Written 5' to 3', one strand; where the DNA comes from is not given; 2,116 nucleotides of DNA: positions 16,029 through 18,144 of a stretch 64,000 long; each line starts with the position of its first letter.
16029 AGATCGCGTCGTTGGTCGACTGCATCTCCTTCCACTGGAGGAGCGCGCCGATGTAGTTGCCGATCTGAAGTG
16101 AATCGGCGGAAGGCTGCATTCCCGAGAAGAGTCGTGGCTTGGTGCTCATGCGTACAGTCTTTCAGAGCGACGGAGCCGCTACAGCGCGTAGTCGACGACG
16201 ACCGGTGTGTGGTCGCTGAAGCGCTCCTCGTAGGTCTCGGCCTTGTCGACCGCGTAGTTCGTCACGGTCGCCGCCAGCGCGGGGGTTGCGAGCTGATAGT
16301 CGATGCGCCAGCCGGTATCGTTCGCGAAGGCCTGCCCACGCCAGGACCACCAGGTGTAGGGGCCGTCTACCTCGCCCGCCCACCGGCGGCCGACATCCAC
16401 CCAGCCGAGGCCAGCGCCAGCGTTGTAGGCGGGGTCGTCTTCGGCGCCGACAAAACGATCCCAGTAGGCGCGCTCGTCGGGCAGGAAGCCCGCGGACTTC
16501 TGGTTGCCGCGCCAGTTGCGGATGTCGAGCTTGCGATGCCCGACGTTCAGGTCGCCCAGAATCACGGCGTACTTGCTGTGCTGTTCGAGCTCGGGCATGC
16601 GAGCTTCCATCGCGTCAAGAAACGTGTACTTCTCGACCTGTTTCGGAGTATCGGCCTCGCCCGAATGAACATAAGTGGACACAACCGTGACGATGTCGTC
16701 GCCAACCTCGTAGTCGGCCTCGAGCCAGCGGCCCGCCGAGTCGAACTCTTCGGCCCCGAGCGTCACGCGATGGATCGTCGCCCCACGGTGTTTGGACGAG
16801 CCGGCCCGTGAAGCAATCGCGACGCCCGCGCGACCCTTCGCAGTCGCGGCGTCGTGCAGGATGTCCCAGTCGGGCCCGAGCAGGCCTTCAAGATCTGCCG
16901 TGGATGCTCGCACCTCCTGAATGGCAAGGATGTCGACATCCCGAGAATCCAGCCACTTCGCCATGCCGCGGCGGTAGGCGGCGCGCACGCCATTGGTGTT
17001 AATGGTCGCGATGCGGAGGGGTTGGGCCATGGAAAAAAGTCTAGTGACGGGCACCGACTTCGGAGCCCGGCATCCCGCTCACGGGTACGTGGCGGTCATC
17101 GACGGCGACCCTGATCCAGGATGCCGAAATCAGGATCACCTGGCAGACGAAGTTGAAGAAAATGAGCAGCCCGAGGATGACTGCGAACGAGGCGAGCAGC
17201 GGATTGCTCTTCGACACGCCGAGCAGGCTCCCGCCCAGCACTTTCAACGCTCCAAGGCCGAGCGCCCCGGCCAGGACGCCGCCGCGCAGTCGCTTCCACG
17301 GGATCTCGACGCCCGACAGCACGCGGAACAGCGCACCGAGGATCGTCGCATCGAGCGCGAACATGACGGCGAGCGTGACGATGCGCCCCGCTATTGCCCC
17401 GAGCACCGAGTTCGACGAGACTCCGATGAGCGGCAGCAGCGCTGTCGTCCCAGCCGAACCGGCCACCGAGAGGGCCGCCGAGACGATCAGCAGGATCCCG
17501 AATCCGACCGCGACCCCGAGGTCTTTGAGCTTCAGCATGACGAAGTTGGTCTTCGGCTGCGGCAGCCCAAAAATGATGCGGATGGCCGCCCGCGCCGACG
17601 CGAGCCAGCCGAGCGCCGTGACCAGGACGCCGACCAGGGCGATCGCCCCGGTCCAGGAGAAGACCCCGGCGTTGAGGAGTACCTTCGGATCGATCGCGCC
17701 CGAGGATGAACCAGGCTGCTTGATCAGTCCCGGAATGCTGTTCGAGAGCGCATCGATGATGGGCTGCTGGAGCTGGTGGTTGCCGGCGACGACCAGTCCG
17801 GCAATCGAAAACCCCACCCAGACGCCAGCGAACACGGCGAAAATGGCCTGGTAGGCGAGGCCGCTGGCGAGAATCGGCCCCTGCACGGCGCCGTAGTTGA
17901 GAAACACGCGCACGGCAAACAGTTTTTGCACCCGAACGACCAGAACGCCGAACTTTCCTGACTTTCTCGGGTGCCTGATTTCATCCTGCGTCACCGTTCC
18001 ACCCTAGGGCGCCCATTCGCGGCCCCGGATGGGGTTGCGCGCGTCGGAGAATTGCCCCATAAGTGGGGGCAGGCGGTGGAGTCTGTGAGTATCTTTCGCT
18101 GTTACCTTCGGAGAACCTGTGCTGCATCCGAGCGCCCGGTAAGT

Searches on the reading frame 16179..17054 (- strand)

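Call 85: search_protein_families(library=pfam, proteins=[window:16179-17054:-], max_evalue=0.001)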
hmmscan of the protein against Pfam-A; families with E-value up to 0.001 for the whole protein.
window:16179-17054:- (291 aa): 1 family
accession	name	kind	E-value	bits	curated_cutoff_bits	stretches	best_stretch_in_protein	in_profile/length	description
PF03372.29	Exo_endo_phos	-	3.7e-22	79.6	24.5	1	16-282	1-225/225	Endonuclease/Exonuclease/phosphatase family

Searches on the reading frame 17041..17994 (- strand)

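Call 85: search_protein_families(library=pfam, proteins=[window:17041-17994:-], max_evalue=0.001)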
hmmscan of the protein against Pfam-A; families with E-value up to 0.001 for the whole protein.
window:17041-17994:- (317 aa): 1 family
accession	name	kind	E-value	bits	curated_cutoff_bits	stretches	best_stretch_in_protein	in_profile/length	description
PF03631.20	Virul_fac_BrkB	-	4.1e-27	95.9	33.7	1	40-296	6-254/259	Virulence factor BrkB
